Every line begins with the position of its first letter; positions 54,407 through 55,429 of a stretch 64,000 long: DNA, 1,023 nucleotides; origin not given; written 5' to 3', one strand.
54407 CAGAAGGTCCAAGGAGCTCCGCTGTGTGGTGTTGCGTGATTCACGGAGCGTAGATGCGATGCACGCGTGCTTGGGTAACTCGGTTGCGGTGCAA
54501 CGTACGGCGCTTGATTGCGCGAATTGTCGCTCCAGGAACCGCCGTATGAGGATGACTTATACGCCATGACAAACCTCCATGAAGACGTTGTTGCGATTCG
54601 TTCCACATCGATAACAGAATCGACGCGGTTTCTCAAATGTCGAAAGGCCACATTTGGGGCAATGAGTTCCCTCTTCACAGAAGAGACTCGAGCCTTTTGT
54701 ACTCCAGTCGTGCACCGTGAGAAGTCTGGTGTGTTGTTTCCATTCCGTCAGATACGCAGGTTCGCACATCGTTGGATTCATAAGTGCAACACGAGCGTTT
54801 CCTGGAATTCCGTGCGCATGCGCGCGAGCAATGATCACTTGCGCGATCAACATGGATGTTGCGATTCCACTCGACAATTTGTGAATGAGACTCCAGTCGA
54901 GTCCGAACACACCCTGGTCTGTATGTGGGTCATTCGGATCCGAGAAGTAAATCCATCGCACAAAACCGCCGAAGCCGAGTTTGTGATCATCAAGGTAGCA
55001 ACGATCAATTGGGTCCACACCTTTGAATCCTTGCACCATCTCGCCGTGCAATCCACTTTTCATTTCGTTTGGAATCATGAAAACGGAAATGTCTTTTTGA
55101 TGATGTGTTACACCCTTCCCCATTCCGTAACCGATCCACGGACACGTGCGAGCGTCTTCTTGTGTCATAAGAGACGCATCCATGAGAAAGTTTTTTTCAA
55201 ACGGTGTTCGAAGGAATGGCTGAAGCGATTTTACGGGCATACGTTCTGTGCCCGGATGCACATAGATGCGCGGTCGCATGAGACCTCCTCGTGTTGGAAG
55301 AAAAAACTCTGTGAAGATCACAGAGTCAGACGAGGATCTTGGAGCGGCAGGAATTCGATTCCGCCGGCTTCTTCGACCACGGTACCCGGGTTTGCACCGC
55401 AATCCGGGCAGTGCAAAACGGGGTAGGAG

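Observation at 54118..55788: GC-rich three-gene operon in which every protein ends in, or consists of, CxxC...CxxC zinc ribbons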

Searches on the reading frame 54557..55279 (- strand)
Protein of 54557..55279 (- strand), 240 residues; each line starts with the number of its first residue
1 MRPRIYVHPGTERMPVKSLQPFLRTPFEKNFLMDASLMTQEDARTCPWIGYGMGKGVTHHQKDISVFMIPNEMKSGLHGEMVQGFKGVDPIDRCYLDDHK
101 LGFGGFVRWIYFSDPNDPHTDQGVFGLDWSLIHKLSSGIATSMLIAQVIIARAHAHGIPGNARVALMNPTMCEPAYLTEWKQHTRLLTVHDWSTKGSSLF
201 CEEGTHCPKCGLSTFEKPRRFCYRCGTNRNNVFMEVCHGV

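Call 6: search_protein_families(library=pfam, proteins=[window:54557-55279:-], max_evalue=1)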
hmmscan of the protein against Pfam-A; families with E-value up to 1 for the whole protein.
window:54557-55279:- (240 aa): 3 families
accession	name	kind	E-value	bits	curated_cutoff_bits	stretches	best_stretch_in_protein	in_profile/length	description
PF06677.18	Auto_anti-p27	-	0.012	16.2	24.1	1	205-226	16-40/40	Sjogren's syndrome/scleroderma autoantigen 1 (Autoantigen p27)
PF12172.15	zf-ChsH2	-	0.031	14.5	23.2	1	204-226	11-32/37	ChsH2, rubredoxin-like zinc ribbon domain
PF12773.13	DZR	-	0.44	11.2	27.3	1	207-226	1-45/45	Double zinc ribbon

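Call 7: search_protein_families(library=padloc, proteins=[window:54557-55279:-], max_evalue=1)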
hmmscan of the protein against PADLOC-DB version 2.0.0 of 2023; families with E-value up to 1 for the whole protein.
window:54557-55279:- (240 aa): 0 families

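Call 8: search_protein_families(library=phrogs, proteins=[window:54557-55279:-], max_evalue=1)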
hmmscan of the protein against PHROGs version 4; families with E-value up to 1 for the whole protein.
window:54557-55279:- (240 aa): 1 family
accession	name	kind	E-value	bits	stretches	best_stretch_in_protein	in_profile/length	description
phrog_38225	-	unknown function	0.64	10.7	0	216-227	12-23/36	-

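Call 9: search_protein_families(library=ncbifam, proteins=[window:54557-55279:-], max_evalue=1)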
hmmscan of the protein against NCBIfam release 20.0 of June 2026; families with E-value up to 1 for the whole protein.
window:54557-55279:- (240 aa): 3 families
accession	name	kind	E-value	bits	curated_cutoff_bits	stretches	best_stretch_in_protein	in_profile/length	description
NF001646.0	PRK00420.1-3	equivalog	0.13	12.5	117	1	204-232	20-49/117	hypothetical protein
NF003214.0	PRK04179.1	equivalog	0.28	11.1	71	1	205-229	18-42/62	50S ribosomal protein L37e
NF001645.0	PRK00420.1-2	equivalog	0.77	9.8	162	0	205-227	25-48/106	hypothetical protein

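Call 10: find_homologous_proteins(query=window:54557-55279:-)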
Query window:54557-55279:- (240 aa): 10 proteins with E <= 0.001 among 48 candidates.
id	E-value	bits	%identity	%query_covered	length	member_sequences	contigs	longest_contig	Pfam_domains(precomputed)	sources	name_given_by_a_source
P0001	9.0e-170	581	100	100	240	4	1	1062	-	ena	-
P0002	4.9e-136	470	81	100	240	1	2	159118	-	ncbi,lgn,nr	ncbi:MAG: hypothetical protein NTX72_00650 [Candidatus Uhrbacteria bacterium]|nr:hypothetical protei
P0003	2.8e-124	432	74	100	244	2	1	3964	-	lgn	-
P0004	7.6e-121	420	81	90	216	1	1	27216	-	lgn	-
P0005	3.3e-119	415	73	100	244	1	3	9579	-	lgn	-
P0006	4.6e-119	414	73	100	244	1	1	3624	-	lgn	-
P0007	3.2e-61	225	43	96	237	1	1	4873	-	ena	-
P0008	2.0e-59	219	45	95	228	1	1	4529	-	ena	-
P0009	2.2e-50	189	41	93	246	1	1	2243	-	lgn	-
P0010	2.0e-49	186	40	90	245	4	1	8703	-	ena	-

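Call 13: find_encoding_contigs(protein=P0002, flank=8000, max_places=3)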
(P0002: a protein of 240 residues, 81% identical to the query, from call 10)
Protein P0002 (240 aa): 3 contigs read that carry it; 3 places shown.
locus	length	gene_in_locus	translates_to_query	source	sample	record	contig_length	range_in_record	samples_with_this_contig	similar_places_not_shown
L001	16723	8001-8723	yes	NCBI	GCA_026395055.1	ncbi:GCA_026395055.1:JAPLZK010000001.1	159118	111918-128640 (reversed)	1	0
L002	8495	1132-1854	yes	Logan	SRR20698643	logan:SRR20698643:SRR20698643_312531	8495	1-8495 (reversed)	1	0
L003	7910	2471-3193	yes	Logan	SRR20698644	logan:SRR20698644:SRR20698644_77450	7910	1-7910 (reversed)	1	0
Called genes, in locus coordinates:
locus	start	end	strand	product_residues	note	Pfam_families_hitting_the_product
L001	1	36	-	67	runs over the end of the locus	-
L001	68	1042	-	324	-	PF06144:DNA_pol3_delta, PF21694:DNA_pol3_delta_C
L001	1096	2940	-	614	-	PF00122:E1-E2_ATPase, PF00702:Hydrolase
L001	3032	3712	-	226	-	-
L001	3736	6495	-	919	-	PF02739:5_3_exonuc_N, PF01367:5_3_exonuc, PF00476:DNA_pol_A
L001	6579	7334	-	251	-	PF01978:TrmB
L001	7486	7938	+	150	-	-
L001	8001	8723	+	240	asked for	-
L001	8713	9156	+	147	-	PF12773:DZR (faint)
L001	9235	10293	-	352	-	-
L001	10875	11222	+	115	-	PF25937:DUF7980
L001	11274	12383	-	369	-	-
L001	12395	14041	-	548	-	PF13531:SBP_bac_11, PF00092:VWA (weak), PF13519:VWA_2 (weak)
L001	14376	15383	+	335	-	PF12706:Lactamase_B_2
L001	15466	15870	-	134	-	PF00856:SET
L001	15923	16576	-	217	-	-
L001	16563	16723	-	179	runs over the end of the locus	PF01467:CTP_transf_like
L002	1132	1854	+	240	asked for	-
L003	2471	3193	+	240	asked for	-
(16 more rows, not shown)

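Call 14: find_encoding_contigs(protein=P0010, flank=8000, max_places=3)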
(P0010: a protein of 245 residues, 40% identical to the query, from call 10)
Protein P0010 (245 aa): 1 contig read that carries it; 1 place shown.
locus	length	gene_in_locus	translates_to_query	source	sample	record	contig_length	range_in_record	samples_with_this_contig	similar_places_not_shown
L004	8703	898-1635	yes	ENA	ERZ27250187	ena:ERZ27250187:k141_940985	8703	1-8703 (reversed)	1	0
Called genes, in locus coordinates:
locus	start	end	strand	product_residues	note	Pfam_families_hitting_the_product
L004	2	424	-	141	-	?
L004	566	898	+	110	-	PF11750:DUF3307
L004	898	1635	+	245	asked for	-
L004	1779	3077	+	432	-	-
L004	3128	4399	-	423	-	-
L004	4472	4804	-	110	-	PF22014:DUF6932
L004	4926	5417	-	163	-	PF00856:SET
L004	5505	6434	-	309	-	PF02899:Phage_int_SAM_1, PF13495:Phage_int_SAM_4, PF00589:Phage_integrase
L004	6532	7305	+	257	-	PF18400:Thioredoxin_12 (weak), PF13098:Thioredoxin_2 (weak), PF13462:Thioredoxin_4, PF01323:DSBA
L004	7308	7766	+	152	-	-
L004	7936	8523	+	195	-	-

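Call 15: find_encoding_contigs(protein=P0007, flank=8000, max_places=2)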
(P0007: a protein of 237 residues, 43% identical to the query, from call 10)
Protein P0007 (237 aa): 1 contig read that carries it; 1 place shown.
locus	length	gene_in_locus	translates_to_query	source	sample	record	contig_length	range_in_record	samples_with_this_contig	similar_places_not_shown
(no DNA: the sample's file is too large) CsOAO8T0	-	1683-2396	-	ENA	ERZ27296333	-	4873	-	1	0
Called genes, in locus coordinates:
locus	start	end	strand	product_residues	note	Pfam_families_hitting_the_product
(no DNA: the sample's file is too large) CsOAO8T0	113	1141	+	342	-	-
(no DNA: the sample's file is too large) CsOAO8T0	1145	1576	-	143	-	-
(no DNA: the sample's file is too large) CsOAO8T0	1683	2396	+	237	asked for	-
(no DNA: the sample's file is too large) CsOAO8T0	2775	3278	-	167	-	PF01625:PMSR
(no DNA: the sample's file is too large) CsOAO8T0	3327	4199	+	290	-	PF03631:Virul_fac_BrkB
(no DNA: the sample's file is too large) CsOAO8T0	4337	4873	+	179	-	?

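Call 16: find_encoding_contigs(protein=P0008, flank=8000, max_places=2)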
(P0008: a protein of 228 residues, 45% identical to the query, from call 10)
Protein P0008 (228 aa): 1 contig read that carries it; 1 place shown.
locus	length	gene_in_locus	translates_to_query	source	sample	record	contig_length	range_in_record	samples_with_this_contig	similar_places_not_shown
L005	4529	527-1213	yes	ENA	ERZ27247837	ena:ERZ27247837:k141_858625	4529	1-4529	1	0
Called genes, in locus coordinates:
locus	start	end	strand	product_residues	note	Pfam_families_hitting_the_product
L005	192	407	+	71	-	-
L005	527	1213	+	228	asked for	-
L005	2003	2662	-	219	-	PF03006:HlyIII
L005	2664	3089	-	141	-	PF07963:N_methyl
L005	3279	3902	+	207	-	PF00297:Ribosomal_L3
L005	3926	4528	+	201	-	?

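Call 18: find_encoding_contigs(protein=P0004, flank=8000, max_places=2)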
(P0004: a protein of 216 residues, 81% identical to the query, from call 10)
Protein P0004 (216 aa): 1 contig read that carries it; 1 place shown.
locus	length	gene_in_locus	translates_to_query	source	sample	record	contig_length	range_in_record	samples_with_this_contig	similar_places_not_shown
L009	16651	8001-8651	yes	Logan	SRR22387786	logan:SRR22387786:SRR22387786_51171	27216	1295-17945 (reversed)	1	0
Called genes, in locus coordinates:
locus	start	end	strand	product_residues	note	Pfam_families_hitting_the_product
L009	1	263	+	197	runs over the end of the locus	PF05635:23S_rRNA_IVP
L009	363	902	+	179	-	PF00565:SNase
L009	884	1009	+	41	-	-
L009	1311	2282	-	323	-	PF06144:DNA_pol3_delta, PF21694:DNA_pol3_delta_C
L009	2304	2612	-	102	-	PF13560:HTH_31, PF01381:HTH_3, PF12844:HTH_19 (weak)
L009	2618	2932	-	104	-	PF05973:Gp49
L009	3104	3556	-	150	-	-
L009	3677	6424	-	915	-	PF02739:5_3_exonuc_N, PF01367:5_3_exonuc, PF00476:DNA_pol_A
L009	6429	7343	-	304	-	PF01978:TrmB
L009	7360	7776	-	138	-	-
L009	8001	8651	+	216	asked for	-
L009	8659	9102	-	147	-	-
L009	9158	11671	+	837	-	-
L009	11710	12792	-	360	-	-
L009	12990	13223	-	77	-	-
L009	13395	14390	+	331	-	PF12706:Lactamase_B_2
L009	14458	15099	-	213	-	-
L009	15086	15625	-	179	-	PF01467:CTP_transf_like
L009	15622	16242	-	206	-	PF01121:CoaE, PF13238:AAA_18 (weak)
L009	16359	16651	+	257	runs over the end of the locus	PF01978:TrmB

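Call 32: predict_structure(alignment_id=A1)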
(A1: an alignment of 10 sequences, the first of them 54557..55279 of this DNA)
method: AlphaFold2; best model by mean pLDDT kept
length: 240 residues; sequences in the alignment: 10
mean_pLDDT: 56.8   pTM: 0.62
mean pLDDT of the five models: 56.8, 51.4, 46.9, 46.8, 46.1
residues with pLDDT >= 90: 11; 70-90: 76; 50-70: 38; < 50: 115
segments of 3 or more residues with pLDDT < 50: 1-39, 41-77, 86-107, 113-117, 131-139, 238-240
pLDDT, mean of each block of 10 residues (from residue 1): 32 36 38 41 44 31 30 46 49 35 42 50 68 41 78 73 74 75 90 89 84 79 80 59
secondary structure, 60 per line:
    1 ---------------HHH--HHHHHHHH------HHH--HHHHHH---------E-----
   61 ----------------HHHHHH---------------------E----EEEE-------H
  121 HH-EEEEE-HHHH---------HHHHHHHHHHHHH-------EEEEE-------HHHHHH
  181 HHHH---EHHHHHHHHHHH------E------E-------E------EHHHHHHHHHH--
elements in order: H21-28 H40-45 H77-82 E109-112 E124-128 H130-133 H143-155 E163-167 H175-184 H189-199 H229-238

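Call 33: search_protein_representatives(alignment_id=A1)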
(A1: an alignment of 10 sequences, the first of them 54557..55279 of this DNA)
Query: 10 sequences, 243 profile positions. Proteins with E-value up to 0.001 (for the whole library): 120; up to 1e-10: 54; up to 1e-30: 47. The best 120 are listed.
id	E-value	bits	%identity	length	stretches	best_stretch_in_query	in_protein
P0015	4.3e-92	324.2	-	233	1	1-229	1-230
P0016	6.4e-91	320.3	-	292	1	11-238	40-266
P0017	8.2e-82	290.5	-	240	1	2-229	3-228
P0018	2.6e-80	285.6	-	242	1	1-235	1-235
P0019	5.4e-79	281.3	-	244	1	3-230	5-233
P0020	8.8e-78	277.3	-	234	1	2-235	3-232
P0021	3.5e-77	275.4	-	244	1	3-239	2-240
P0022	3.9e-76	271.9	-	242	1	3-237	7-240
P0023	1.6e-75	269.9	-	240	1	1-237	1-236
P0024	2.3e-75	269.4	-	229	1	2-229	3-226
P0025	6.8e-75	267.9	-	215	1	32-236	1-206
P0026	7.5e-74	264.5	-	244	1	2-232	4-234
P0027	3.1e-71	255.9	-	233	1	2-231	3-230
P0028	9.3e-70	251.0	-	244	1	3-236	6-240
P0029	1.7e-69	250.1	-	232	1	3-225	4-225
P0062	1.4e-28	116.2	-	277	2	45-228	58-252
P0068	1.3e-11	60.7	-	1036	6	20-71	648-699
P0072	1.9e-09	53.6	-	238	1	44-193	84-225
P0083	3.8e-06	42.8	-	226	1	140-232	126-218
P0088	1.1e-05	41.3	-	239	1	31-194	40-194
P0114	3.1e-04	36.5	-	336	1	13-198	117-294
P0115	3.3e-04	36.4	-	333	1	37-200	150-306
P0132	9.7e-04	34.9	-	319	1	35-191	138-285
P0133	9.9e-04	34.8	-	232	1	38-192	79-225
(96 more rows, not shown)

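Call 34: search_protein_families(library=pfam, proteins=[P0114, P0115, P0132, P0133, P0072, P0088, P0062, P0068, P0083, P0016], max_evalue=0.1)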
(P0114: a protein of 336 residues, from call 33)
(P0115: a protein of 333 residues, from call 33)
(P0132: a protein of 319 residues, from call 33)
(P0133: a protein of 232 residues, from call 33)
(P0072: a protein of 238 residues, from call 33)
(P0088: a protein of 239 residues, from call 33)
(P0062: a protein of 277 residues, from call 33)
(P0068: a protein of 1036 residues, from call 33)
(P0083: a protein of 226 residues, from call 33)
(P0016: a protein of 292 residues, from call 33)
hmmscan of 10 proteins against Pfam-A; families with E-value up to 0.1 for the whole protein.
P0114 (336 aa): 0 families

P0115 (333 aa): 0 families

P0132 (319 aa): 0 families

P0133 (232 aa): 0 families

P0072 (238 aa): 0 families

P0088 (239 aa): 0 families

P0062 (277 aa): 7 families
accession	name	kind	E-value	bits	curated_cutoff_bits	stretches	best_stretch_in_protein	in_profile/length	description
PF12773.13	DZR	-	3.6e-07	30.7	27.3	1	231-273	1-45/45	Double zinc ribbon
PF13240.11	Zn_Ribbon_1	-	2.5e-05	24.3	25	1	255-276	2-23/23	zinc-ribbon domain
PF17032.10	Zn_ribbon_15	-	0.00018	22.7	28.9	0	228-248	52-73/73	zinc-ribbon family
PF13248.11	Zn_ribbon_3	-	0.00095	19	27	0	254-275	4-25/26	zinc-ribbon domain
PF07191.17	Zn_ribbon_6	-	0.0079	16.6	25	0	224-272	12-55/67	Double zinc ribbon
PF18912.6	DZR_2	-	0.014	15.6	27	0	254-276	23-46/56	Double zinc ribbon domain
PF10083.14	DUF2321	-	0.074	13.1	24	0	239-262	24-47/157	Uncharacterized protein conserved in bacteria (DUF2321)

P0068 (1036 aa): 6 families
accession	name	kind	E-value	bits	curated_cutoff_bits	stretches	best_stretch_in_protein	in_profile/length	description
PF25467.1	NOL9_C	-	1.1e-49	166.7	31.6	6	599-643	43-87/90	NOL9-like, C-terminal domain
PF16575.11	CLP1_P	-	1.5e-34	119.9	26.6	1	377-514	1-143/188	mRNA cleavage and polyadenylation factor CLP1 P-loop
PF24419.1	Cupin_NOL9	-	1.5e-14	54.2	27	1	195-325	8-140/152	Polynucleotide 5'-hydroxyl-kinase NOL9, N-terminal domain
PF08478.15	POTRA_1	-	0.012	16.4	23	0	630-659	12-41/69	POTRA domain, FtsQ-type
PF01580.24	FtsK_SpoIIIE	-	0.022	14.6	24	1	368-395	37-64/221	FtsK/SpoIIIE family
PF13173.12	AAA_14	-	0.077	13.4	27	0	371-408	3-39/129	AAA domain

P0083 (226 aa): 7 families
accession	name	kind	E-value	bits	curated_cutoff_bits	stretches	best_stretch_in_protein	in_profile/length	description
PF02591.20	Zn_ribbon_9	-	5.3e-05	23.7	29.1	0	174-196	12-31/33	C4-type zinc ribbon domain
PF13240.11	Zn_Ribbon_1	-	0.0012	19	25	1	187-196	12-21/23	zinc-ribbon domain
PF13248.11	Zn_ribbon_3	-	0.0012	18.7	27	0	204-212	3-11/26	zinc-ribbon domain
PF12773.13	DZR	-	0.022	15.3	27.3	1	185-211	9-32/45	Double zinc ribbon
PF09297.16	Zn_ribbon_NUD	-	0.032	14.4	24.8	0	187-198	2-13/32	NADH pyrophosphatase zinc ribbon domain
PF14690.11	Zn_ribbon_ISL3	-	0.07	14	25.5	0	206-216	5-15/47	zinc-finger of transposase IS204/IS1001/IS1096/IS1165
PF01155.25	HypA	-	0.091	13.2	28.9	0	178-213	61-96/112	Hydrogenase/urease nickel incorporation, metallochaperone, hypA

P0016 (292 aa): 0 families

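Call 39: find_related_loci(query=A1, collection=genome_contigs, flank=6000)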
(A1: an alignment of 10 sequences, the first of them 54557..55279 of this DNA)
Query A1 (240 aa) in genome_contigs; peptide patterns used: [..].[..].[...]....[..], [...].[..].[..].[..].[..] (x = any residue, [..] = any of these).
39 stretches matched a pattern; 7 encode a relative of the query (tblastn E <= 1e-3); 7 distinct loci.
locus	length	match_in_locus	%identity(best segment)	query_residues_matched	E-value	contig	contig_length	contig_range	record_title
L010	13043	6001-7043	81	1-240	2e-136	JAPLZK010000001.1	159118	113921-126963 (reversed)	MAG: Candidatus Uhrbacteria bacterium isolate LacPavin_0818_WC45_MAG_46_11 LacPavin_0818_WC45_scaffold_347162, whole gen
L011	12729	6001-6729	40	1-240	2e-58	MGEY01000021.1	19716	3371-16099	MAG: Candidatus Uhrbacteria bacterium RIFOXYA2_FULL_40_9 rifoxya2_full_scaffold_2401, whole genome shotgun sequence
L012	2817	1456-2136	42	3-230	1e-55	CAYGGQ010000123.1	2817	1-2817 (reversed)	MAG TPA_asm: uncultured Gammaproteobacteria bacterium isolate ERP113451_co3_125 genome assembly, contig: NODE_45905_leng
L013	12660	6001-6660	42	6-226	1e-54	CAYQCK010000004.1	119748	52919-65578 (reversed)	MAG TPA_asm: uncultured Gammaproteobacteria bacterium isolate binchicken_co20_219 genome assembly, contig: NODE_406_leng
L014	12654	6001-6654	42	6-226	1e-52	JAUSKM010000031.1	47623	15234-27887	MAG: bacterium isolate E14_metabat.bin.51 E14_k141_1101444, whole genome shotgun sequence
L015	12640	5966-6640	38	1-230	5e-50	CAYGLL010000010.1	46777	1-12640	MAG TPA_asm: uncultured Candidatus Saccharibacteria bacterium isolate ERP113451_co5_314 genome assembly, contig: NODE_25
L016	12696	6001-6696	39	2-240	6e-48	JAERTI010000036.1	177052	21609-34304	MAG: Candidatus Uhrbacteria bacterium isolate BH28 c_000000007007, whole genome shotgun sequence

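Call 41: predict_structure(alignment_id=A3)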
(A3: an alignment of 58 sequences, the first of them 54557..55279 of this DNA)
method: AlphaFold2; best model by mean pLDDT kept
length: 240 residues; sequences in the alignment: 58
mean_pLDDT: 96.3   pTM: 0.93
mean pLDDT of the five models: 96.3, 96.2, 96.0, 95.8, 95.7
residues with pLDDT >= 90: 230; 70-90: 7; 50-70: 2; < 50: 1
segments of 3 or more residues with pLDDT < 50: none
pLDDT, mean of each block of 10 residues (from residue 1): 93 97 97 96 96 98 96 93 98 97 98 98 98 97 98 98 98 97 98 98 97 95 97 82
secondary structure, 60 per line:
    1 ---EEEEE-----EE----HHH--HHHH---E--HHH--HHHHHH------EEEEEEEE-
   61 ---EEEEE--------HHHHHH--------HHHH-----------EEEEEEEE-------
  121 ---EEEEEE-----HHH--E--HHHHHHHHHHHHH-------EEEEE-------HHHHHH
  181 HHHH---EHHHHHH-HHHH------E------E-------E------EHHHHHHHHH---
elements in order: E4-8 H25-28 H40-45 E52-59 E64-68 H77-82 H91-94 E106-113 E124-129 H143-155 E163-167 H175-184 H189-194 H196-199 H229-237
